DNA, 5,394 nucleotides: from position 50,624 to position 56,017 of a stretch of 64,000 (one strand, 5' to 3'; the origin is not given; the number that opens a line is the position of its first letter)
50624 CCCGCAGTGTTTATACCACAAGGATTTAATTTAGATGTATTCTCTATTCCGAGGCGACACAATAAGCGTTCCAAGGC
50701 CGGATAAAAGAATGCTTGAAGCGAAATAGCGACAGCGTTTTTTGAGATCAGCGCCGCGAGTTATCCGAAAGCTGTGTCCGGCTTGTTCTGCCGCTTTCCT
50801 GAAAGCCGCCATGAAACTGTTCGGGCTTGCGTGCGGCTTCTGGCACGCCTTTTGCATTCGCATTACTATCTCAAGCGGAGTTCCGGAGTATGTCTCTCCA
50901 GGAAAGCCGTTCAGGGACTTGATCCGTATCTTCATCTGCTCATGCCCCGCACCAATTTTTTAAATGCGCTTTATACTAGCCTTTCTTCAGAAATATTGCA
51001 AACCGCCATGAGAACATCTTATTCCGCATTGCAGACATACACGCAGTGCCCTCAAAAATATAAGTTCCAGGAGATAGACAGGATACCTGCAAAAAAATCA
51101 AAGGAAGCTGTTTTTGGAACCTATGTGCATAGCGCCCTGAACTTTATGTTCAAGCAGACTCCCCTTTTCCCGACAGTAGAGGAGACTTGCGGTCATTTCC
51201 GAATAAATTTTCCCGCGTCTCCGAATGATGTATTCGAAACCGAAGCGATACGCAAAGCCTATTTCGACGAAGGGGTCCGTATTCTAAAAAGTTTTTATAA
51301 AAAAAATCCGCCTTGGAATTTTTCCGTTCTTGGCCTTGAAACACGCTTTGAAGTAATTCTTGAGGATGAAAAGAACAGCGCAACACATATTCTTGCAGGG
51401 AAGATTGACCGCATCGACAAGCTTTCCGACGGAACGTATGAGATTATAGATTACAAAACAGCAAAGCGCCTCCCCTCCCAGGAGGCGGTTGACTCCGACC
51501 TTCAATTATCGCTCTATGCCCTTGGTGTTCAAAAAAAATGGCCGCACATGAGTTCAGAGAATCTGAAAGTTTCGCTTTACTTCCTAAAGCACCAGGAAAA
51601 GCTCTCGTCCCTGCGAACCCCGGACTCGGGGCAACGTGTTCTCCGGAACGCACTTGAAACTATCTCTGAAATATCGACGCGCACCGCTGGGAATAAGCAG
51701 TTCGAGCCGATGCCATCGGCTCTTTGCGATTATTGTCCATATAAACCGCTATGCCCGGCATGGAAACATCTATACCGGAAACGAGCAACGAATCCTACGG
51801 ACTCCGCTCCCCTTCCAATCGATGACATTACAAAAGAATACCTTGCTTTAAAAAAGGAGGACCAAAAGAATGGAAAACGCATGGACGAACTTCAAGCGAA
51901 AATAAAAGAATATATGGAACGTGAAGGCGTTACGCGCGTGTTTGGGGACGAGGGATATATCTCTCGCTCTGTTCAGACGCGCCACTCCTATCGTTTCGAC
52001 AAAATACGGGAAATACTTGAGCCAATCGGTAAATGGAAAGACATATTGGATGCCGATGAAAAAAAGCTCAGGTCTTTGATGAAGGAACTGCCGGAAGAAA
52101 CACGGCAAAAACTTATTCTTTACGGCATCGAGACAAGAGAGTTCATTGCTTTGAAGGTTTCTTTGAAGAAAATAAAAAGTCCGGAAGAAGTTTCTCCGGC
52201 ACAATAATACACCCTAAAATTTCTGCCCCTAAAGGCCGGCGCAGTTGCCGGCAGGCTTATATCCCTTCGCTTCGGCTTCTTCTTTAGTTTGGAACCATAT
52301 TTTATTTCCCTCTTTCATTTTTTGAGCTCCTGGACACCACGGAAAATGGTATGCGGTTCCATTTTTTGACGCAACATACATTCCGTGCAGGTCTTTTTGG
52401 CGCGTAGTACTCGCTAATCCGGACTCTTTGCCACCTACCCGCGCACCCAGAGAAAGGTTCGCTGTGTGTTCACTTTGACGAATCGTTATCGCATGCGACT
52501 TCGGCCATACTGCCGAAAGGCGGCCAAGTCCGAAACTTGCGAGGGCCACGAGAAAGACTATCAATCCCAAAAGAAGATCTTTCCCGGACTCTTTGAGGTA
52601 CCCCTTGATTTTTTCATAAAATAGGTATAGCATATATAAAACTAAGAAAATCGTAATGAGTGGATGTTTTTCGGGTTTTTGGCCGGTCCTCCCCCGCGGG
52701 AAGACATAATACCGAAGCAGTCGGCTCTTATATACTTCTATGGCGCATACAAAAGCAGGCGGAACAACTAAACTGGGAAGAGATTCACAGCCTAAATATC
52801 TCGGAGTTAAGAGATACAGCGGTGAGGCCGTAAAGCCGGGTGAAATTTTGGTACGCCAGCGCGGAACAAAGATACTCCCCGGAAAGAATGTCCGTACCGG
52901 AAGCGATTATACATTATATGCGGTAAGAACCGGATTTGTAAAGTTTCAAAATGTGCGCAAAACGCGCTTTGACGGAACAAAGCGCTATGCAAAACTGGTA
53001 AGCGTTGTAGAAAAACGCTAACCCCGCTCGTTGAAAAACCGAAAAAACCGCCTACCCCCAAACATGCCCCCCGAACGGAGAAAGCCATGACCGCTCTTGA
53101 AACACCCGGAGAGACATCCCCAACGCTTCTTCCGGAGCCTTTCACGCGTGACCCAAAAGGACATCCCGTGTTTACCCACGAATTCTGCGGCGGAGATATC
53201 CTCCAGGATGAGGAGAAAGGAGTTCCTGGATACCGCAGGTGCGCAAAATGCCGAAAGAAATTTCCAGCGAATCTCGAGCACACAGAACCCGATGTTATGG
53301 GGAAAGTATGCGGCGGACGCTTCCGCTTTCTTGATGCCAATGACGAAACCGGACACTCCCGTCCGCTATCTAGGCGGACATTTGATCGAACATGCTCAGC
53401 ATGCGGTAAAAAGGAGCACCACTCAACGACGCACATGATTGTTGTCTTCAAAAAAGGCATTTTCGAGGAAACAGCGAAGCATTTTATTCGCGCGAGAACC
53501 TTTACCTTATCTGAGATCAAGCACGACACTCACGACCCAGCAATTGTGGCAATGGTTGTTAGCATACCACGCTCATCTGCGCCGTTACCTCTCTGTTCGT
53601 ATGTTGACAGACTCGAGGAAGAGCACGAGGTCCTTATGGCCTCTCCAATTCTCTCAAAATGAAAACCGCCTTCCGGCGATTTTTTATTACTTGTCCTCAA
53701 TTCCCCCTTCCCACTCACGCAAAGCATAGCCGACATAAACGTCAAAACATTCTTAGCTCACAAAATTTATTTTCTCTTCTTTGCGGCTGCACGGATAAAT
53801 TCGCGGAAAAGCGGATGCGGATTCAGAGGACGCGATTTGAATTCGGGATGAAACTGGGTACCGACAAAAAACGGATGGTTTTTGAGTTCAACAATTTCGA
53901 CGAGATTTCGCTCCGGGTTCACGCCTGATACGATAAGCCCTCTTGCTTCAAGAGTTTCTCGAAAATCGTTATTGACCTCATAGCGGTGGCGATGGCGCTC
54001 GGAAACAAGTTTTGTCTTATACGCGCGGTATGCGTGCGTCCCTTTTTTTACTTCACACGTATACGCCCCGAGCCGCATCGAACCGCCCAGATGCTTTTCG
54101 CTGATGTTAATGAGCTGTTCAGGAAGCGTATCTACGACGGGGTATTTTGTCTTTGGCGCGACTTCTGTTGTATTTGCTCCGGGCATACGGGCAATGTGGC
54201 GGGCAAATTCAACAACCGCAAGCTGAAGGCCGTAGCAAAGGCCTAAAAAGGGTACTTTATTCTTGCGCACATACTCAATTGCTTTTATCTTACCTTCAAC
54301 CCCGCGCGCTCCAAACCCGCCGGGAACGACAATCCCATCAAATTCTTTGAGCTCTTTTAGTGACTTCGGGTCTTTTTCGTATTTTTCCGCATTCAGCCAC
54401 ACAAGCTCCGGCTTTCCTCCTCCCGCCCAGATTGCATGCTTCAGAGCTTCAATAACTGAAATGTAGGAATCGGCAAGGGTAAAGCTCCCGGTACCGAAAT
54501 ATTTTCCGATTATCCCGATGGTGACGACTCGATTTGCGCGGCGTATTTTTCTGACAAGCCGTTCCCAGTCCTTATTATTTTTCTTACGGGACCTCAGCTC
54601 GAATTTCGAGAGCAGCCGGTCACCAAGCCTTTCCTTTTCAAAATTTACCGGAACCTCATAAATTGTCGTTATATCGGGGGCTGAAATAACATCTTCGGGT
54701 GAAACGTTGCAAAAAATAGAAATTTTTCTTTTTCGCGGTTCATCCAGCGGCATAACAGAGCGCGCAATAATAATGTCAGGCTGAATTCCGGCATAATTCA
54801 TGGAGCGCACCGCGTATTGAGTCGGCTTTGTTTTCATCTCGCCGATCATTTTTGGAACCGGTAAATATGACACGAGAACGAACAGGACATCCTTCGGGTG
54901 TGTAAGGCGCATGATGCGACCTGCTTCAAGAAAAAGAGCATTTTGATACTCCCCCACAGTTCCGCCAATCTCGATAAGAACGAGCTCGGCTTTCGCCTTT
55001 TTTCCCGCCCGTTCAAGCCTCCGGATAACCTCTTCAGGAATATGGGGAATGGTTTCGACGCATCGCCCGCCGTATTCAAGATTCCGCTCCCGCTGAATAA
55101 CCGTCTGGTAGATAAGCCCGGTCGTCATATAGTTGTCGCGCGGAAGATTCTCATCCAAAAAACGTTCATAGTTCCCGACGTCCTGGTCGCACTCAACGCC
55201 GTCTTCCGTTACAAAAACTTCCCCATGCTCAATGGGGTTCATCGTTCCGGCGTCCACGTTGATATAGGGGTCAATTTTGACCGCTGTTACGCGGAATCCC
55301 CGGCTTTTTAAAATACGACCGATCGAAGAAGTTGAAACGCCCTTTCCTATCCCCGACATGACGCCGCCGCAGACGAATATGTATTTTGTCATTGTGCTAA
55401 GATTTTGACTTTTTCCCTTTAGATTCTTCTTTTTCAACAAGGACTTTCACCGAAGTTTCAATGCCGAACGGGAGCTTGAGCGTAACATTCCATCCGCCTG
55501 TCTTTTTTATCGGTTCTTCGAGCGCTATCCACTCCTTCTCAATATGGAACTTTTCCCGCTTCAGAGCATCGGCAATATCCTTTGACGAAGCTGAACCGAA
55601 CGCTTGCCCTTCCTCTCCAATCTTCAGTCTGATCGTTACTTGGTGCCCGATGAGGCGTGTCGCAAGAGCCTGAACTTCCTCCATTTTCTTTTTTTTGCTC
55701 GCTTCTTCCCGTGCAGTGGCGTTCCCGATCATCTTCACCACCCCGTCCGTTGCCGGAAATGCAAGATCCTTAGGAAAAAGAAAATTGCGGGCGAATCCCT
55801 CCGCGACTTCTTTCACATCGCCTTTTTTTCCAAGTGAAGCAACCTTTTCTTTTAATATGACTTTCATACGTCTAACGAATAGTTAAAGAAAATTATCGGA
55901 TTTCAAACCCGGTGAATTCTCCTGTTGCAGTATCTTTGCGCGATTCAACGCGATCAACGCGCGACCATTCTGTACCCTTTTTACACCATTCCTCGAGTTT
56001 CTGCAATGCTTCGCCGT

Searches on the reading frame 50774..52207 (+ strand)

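Call 61: search_protein_families(library=pfam, proteins=[window:50774-52207:+], max_evalue=0.00001)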
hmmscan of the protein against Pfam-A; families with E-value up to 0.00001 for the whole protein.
window:50774-52207:+ (477 aa): 3 families
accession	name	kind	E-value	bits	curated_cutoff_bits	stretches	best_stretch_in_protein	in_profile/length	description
PF12705.13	PDDEXK_1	-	6.5e-34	118.4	22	1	81-328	2-247/247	PD-(D/E)XK nuclease superfamily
PF10926.14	DUF2800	-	7.6e-07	29.1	21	1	82-356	5-261/368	Protein of unknown function (DUF2800)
PF01930.23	Cas_Cas4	-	2e-06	28.4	22.7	0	202-327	47-158/160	Domain of unknown function DUF83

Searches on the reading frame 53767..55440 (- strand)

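Call 61: search_protein_families(library=pfam, proteins=[window:53767-55440:-], max_evalue=0.00001)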
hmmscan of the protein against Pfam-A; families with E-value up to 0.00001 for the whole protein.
window:53767-55440:- (557 aa): 3 families
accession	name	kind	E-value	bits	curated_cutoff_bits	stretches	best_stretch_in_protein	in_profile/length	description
PF06418.20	CTP_synth_N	-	5e-103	344.5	26.1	1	19-282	1-265/265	CTP synthase N-terminus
PF00117.34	GATase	-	2.9e-40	138.4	22.8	1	322-550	2-189/190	Glutamine amidotransferase class-I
PF07722.19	Peptidase_C26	-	3.7e-08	33.8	20.5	1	386-533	96-219/219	Peptidase C26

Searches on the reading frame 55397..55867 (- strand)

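Call 61: search_protein_families(library=pfam, proteins=[window:55397-55867:-], max_evalue=0.00001)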
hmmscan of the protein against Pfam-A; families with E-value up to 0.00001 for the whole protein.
window:55397-55867:- (156 aa): 2 families
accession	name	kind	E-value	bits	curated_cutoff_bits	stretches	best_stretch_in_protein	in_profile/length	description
PF01281.25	Ribosomal_L9_N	-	1.5e-20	72.9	20.7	1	1-46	1-46/47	Ribosomal protein L9, N-terminal domain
PF03948.19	Ribosomal_L9_C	-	4e-20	72.5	23.2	1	63-145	1-85/86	Ribosomal protein L9, C-terminal domain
